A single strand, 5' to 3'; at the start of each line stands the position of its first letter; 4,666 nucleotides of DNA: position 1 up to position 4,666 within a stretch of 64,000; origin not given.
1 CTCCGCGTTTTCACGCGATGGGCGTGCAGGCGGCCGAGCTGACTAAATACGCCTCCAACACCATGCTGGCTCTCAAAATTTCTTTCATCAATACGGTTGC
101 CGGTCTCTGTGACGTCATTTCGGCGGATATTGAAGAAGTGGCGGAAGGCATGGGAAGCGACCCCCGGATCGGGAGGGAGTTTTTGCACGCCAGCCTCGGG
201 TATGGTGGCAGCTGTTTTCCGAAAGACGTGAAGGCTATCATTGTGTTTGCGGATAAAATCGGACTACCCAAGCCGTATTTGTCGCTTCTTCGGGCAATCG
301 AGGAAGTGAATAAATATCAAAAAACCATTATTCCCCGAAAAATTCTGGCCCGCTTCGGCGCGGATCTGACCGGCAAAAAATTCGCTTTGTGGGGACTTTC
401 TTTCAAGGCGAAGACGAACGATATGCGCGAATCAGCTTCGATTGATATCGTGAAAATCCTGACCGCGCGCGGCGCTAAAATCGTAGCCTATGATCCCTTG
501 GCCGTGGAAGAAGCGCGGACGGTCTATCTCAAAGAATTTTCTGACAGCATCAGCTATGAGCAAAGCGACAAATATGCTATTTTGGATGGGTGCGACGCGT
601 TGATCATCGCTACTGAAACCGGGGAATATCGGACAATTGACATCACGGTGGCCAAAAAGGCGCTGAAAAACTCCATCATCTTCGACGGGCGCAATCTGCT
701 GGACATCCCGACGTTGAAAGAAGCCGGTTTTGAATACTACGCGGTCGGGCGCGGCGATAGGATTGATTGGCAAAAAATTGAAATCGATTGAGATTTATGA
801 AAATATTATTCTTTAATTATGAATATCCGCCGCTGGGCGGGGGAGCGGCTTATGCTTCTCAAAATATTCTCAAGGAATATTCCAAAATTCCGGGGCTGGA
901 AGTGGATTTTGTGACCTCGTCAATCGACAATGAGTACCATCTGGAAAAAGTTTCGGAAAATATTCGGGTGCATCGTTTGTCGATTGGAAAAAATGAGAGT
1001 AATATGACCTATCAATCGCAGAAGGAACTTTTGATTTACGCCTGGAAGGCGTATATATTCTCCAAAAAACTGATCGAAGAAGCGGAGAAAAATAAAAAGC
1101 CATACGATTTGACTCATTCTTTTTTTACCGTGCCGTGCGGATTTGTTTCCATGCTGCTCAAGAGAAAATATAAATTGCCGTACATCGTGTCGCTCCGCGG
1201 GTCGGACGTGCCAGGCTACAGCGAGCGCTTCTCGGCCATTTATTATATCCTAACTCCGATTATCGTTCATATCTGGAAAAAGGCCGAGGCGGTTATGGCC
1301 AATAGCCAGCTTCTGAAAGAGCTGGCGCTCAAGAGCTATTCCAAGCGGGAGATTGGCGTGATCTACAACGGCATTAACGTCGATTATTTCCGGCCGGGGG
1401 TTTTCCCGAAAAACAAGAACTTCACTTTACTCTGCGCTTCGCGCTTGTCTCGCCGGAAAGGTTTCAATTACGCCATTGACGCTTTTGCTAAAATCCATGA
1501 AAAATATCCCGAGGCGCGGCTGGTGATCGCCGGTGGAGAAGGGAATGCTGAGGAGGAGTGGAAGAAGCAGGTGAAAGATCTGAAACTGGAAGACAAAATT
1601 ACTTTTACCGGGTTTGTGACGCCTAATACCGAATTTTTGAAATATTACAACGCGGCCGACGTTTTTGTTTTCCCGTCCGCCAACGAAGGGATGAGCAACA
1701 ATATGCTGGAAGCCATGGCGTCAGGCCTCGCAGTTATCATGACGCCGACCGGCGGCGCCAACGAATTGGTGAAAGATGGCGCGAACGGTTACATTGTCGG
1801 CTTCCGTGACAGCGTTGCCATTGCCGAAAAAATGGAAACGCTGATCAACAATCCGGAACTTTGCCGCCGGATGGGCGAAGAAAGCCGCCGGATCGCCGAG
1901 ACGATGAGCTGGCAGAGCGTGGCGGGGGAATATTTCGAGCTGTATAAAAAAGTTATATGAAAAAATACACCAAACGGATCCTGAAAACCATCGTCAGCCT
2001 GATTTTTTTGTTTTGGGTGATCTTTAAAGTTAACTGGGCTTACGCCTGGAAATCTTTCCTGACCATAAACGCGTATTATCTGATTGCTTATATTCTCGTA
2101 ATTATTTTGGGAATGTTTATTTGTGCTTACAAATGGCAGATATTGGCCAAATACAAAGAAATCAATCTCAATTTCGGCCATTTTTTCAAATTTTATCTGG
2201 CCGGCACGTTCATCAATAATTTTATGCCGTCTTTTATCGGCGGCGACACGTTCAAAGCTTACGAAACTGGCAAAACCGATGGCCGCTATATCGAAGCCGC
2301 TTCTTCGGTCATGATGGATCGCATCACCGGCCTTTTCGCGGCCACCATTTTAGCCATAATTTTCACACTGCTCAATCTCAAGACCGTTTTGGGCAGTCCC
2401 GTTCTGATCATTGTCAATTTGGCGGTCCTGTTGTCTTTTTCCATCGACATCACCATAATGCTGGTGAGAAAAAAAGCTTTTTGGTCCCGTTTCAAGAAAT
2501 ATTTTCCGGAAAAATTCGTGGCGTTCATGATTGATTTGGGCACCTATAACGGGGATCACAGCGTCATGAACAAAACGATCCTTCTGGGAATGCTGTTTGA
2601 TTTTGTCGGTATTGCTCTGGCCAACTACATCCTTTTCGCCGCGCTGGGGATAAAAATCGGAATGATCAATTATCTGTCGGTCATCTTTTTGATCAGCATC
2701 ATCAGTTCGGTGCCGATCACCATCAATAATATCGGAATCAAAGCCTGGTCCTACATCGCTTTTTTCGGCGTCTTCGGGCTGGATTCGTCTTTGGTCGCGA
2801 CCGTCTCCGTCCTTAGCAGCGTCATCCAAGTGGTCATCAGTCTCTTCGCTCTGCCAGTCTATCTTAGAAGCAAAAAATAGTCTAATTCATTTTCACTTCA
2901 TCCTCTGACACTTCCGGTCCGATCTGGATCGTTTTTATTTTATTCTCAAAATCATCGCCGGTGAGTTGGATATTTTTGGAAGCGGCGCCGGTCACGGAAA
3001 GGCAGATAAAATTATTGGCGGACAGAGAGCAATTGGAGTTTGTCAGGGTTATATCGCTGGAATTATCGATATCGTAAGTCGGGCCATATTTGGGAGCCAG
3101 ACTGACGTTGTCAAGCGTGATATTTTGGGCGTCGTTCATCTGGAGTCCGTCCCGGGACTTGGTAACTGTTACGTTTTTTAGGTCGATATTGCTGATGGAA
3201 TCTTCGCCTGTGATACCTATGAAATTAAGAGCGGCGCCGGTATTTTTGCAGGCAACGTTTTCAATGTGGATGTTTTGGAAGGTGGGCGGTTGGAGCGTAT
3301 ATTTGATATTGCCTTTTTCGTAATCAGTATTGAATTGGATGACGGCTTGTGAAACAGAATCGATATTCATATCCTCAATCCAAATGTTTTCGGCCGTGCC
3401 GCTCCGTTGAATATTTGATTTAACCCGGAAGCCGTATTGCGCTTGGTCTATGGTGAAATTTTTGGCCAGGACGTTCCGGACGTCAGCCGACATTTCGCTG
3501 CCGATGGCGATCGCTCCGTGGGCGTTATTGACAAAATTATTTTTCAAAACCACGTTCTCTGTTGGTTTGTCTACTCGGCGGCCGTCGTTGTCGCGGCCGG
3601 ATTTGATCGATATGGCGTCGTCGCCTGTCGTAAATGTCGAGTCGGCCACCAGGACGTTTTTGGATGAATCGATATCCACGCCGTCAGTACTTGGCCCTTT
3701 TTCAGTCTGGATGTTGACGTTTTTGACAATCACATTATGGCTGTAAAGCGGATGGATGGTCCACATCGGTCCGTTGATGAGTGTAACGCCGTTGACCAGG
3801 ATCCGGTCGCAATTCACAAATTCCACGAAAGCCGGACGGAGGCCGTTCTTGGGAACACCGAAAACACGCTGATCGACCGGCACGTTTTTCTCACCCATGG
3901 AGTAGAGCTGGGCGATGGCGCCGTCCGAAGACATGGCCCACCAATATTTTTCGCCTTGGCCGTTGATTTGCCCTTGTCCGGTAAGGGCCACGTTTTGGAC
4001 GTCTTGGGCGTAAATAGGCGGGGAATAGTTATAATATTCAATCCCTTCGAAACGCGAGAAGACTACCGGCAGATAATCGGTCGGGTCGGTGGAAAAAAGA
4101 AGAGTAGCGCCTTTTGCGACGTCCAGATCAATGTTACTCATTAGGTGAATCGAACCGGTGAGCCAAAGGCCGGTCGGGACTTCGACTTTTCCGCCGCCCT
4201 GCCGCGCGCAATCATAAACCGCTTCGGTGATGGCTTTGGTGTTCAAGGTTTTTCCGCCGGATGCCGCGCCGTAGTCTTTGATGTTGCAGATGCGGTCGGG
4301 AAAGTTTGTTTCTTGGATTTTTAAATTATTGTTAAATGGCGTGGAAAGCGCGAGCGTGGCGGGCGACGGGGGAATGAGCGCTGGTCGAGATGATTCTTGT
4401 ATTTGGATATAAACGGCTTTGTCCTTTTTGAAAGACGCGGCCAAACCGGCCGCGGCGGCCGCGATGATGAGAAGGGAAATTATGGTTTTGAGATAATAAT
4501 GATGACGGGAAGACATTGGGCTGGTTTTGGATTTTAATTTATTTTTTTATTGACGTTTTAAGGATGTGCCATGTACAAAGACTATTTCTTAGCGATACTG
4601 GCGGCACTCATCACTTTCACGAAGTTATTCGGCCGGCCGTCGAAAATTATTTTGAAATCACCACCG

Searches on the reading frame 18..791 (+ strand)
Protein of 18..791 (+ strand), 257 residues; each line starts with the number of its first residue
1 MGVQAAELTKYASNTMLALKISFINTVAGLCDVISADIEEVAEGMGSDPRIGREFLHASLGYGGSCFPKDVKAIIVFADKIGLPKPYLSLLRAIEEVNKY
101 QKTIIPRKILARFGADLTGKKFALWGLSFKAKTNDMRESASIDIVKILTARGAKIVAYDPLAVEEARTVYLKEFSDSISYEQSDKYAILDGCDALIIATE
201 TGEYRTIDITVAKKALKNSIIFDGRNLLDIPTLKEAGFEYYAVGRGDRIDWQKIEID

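Call 14: search_protein_families(library=pfam, proteins=[window:18-791:+], max_evalue=0.001)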
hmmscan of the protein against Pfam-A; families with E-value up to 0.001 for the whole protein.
window:18-791:+ (257 aa): 2 families
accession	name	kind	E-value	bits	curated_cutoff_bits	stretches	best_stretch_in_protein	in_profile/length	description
PF00984.24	UDPG_MGDP_dh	-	1.8e-32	111.7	25.4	1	5-99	2-93/94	UDP-glucose/GDP-mannose dehydrogenase family, central domain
PF03720.21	UDPG_MGDP_dh_C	-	1.5e-26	93.2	30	1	123-229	1-102/103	UDP-glucose/GDP-mannose dehydrogenase family, UDP binding domain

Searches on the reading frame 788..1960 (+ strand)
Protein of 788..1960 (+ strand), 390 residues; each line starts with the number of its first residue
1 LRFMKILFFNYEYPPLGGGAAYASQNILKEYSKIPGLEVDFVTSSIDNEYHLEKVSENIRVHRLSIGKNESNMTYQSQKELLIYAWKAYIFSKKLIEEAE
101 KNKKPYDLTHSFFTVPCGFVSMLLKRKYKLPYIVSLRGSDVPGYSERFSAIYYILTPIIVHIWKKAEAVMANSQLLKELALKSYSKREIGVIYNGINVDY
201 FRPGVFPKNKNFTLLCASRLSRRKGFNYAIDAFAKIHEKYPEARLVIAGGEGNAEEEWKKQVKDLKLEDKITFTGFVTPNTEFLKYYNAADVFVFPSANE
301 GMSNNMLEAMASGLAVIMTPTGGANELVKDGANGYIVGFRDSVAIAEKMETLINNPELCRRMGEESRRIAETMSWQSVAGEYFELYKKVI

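Call 14: search_protein_families(library=pfam, proteins=[window:788-1960:+], max_evalue=0.001)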
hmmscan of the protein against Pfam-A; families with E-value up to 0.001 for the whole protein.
window:788-1960:+ (390 aa): 7 families
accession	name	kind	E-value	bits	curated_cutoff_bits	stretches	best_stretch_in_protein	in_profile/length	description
PF00534.26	Glycos_transf_1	-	2.6e-43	148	26.4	1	208-368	12-171/172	Glycosyl transferases group 1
PF13692.12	Glyco_trans_1_4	-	2e-38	132.3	27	1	212-355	2-142/142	Glycosyl transferases group 1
PF20706.3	GT4-conflict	-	8.1e-12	45.2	26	1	174-379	155-382/385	Family 4 Glycosyltransferase in conflict systems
PF13439.12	Glyco_transf_4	-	2.8e-10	40.9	28.5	1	18-199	2-169/170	Glycosyltransferase Family 4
PF13524.12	Glyco_trans_1_2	-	5e-10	39.9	25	1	234-379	7-139/144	Glycosyl transferase-like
PF13579.12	Glyco_trans_4_4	-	1.4e-06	29.1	29.7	1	18-195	1-158/158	Glycosyl transferase 4-like domain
PF13477.12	Glyco_trans_4_2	-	0.0002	22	23.4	1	36-173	24-139/139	Glycosyl transferase 4-like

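Call 38: search_protein_families(library=ncbifam, proteins=[window:788-1960:+], max_evalue=0.001)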
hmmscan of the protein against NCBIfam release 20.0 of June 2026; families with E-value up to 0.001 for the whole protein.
window:788-1960:+ (390 aa): 46 families (the best 25 are shown)
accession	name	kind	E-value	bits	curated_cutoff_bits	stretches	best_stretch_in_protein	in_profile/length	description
NF041876.1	EPS_EpsE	equivalog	6.9e-36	124.3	400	1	163-370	159-376/389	exopolysaccharide biosynthesis GT4 family glycosyltransferase EpsE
TIGR03088.1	stp2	hypoth_equivalog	1.1e-35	123.4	409.05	1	184-389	157-373/374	TIGR03088 family PEP-CTERM/XrtA system glycosyltransferase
TIGR03999.1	thiol_BshA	equivalog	2.4e-33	115.6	273.7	1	15-389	10-373/375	N-acetyl-alpha-D-glucosaminyl L-malate synthase BshA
TIGR02149.1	glgA_Coryne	subfamily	4.1e-33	115.1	302.4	1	4-390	1-391/391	glycogen synthase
TIGR04063.1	stp3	hypoth_equivalog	1.6e-31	109.6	442.05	1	15-389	11-395/397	TIGR04063 family PEP-CTERM/XrtA system glycosyltransferase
TIGR03449.1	mycothiol_MshA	equivalog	2.6e-31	108.9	462.5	1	166-389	165-403/406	D-inositol-3-phosphate glycosyltransferase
NF038229.1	Glyco4_Geo_Pelo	equivalog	6.5e-31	107.6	400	1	93-390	44-337/338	GPMC system family 4 glycosyltransferase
NF038295.1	EPS_HpsP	equivalog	3.2e-26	92.3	550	1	211-390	207-388/388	hormogonium polysaccharide biosynthesis glycosyltransferase HpsP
NF047684.1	TeichurnBiosyTuaC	equivalog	1.8e-25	89.7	550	1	95-390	98-390/391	teichuronic acid biosynthesis protein TuaC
NF050063.1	ProtGlycPglJ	equivalog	1.4e-24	87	500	1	158-381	137-358/363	N-acetylgalactosamine-N,N'-diacetylbacillosaminyl-diphospho-undecaprenol 4-alpha-N-acetylgalactosaminyltransferase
TIGR04157.1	glyco_rSAM_CFB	subfamily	9.1e-23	80.9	400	1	213-370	229-389/406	TIGR04157 family glycosyltransferase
NF046085.1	XrtY_assoc_Gly1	equivalog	1.5e-22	80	400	1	119-390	113-385/387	XrtY-associated glycosyltransferase XYAG1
NF047880.1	glyco_SdgA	exception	2.7e-22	79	800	1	53-378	177-479/488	serine-aspartate repeat adhesin O-glycosyltransferase SdgA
NF038255.1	exopoly_VpsD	equivalog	5.7e-22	78.1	300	1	145-390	138-380/381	VpsD family glycosyltransferase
NF041010.1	glycosy_Agl16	equivalog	1.9e-21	76.3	575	1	161-389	129-351/352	glycosylation protein Agl16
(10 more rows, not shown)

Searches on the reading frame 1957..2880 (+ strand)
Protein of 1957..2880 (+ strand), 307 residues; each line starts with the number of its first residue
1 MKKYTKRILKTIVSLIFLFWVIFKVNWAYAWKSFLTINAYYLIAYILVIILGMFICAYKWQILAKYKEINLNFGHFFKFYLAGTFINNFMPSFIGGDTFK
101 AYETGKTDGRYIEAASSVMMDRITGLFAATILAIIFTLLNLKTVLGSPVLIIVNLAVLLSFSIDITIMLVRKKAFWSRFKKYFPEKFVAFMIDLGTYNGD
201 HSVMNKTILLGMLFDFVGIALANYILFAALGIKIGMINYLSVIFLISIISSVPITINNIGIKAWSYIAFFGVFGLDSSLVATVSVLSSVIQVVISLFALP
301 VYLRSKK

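Call 14: search_protein_families(library=pfam, proteins=[window:1957-2880:+], max_evalue=0.001)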
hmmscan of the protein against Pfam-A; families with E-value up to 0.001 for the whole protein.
window:1957-2880:+ (307 aa): 1 family
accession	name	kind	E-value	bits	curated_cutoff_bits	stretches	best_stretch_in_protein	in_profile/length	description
PF03706.18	LPG_synthase_TM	-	5.9e-33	115.1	33.4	1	8-295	2-298/302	Lysylphosphatidylglycerol synthase TM region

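Call 38: search_protein_families(library=ncbifam, proteins=[window:1957-2880:+], max_evalue=0.001)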
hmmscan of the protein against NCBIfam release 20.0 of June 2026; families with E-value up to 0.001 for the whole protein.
window:1957-2880:+ (307 aa): 1 family
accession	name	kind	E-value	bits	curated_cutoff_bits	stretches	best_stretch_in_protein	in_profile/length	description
TIGR00374.1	TIGR00374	subfamily_domain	7.4e-19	68.3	43.2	1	12-290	2-297/323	flippase-like domain-containing protein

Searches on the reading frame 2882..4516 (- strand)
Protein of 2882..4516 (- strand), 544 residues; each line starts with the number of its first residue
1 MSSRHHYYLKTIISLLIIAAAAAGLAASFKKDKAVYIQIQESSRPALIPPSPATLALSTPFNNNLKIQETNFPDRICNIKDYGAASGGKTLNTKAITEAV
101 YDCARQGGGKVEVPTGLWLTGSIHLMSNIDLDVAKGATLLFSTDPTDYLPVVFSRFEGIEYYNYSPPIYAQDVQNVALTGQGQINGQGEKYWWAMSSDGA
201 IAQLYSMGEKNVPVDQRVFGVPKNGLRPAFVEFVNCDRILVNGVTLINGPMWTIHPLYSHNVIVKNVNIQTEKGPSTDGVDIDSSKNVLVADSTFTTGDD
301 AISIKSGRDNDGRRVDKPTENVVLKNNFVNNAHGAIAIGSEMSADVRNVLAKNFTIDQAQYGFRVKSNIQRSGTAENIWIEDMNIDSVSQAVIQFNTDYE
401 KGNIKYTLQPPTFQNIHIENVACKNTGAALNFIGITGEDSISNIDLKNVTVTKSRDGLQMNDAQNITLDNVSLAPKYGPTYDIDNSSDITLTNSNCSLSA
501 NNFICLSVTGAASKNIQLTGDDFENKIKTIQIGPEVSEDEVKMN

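Call 5: search_protein_families(library=pfam, proteins=[window:2882-4516:-], max_evalue=0.01)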
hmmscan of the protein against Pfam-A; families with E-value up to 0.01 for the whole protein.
window:2882-4516:- (544 aa): 3 families
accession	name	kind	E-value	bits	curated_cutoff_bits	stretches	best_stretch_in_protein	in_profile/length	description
PF00295.23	Glyco_hydro_28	-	3.9e-29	102.2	22.9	1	167-460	52-315/324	Glycosyl hydrolases family 28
PF12708.12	Pect-lyase_RHGA_epim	-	4.3e-10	40.2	27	1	248-363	113-212/213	Rhamnogalacturonase A/epimerase, pectate lyase-like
PF13229.12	Beta_helix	-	5.6e-06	26.5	25.9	1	257-365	52-144/158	Right handed beta helix region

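Call 6: search_protein_families(library=ncbifam, proteins=[window:2882-4516:-], max_evalue=0.01)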
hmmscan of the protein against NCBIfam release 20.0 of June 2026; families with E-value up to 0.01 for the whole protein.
window:2882-4516:- (544 aa): 5 families
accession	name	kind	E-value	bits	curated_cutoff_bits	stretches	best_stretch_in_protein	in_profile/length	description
NF049892.1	AlphdgalacturondseBT4155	equivalog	3e-99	332.8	800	1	53-472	28-453/454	alpha-d-galacturonidase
NF049899.1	RhamgalacuronBT4153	equivalog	2.7e-49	168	650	1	57-473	28-430/432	rhamnogalacturonidase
NF051860.1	PolglcturonPglAAgro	equivalog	2.6e-46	158.3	600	2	227-453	226-466/502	polygalacturonase PglA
NF051861.1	PolglcturonPglBAgro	equivalog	4.4e-41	141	600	1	90-465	9-362/437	polygalacturonase PglB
NF049898.1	RhamgalacuronBT4146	equivalog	1.5e-34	119.6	500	1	79-395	1-313/445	rhamnogalacturonidase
